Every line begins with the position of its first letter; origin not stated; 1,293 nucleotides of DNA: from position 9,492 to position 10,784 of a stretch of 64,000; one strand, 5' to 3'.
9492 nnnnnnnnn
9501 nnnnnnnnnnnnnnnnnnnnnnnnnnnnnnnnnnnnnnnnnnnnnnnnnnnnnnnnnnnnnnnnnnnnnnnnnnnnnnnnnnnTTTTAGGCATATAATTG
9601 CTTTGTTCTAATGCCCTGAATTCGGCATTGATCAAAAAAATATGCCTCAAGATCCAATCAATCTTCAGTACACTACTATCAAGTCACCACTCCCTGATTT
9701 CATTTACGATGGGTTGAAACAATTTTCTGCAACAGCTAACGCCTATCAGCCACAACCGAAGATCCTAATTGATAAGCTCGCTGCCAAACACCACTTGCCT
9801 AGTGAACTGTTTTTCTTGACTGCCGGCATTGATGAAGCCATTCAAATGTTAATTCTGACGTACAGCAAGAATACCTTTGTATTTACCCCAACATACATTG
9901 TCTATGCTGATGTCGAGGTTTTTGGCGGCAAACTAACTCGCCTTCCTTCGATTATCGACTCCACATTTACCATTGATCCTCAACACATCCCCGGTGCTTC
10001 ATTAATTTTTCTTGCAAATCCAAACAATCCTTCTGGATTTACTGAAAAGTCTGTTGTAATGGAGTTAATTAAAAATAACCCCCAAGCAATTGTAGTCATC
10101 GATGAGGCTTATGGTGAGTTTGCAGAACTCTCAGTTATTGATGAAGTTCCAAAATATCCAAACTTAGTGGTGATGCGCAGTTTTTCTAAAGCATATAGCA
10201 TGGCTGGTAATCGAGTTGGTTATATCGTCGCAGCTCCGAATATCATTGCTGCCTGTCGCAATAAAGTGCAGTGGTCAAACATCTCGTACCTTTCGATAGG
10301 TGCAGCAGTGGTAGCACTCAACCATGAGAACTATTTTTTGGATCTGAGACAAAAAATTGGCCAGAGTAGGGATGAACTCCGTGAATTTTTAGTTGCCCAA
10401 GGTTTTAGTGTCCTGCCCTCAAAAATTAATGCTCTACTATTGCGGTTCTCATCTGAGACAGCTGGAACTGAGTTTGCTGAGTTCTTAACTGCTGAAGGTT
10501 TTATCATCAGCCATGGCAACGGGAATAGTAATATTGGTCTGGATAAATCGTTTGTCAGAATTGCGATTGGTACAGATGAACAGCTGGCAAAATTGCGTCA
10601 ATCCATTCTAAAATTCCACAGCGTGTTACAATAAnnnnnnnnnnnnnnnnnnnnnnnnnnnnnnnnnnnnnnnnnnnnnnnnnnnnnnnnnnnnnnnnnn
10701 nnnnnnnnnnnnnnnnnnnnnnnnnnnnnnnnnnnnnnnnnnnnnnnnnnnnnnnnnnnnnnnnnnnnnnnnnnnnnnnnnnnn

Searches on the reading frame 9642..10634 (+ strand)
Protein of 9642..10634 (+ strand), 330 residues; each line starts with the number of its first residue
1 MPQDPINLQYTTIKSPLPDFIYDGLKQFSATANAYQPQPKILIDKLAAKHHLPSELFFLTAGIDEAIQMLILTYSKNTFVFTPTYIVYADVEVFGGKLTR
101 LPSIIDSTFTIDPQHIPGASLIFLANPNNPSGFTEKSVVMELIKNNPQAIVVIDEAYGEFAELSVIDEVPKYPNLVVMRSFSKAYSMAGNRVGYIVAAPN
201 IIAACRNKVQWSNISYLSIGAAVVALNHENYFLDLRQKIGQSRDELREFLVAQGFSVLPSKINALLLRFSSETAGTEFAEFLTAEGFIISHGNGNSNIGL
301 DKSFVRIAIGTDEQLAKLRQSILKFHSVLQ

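Call 5: search_protein_families(library=pfam, proteins=[window:9642-10634:+])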
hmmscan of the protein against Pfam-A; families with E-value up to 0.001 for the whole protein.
window:9642-10634:+ (330 aa): 1 family
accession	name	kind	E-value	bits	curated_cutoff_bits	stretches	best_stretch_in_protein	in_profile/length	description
PF00155.27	Aminotran_1_2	-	5.9e-34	118.3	19.7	1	31-322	34-361/361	Aminotransferase class I and II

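Call 64: search_protein_families(library=pfam, proteins=[window:9642-10634:+], max_evalue=0.01)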
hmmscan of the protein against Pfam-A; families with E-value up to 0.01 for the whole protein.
window:9642-10634:+ (330 aa): 1 family
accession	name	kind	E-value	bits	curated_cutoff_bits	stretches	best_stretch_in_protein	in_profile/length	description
PF00155.27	Aminotran_1_2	-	5.9e-34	118.3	19.7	1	31-322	34-361/361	Aminotransferase class I and II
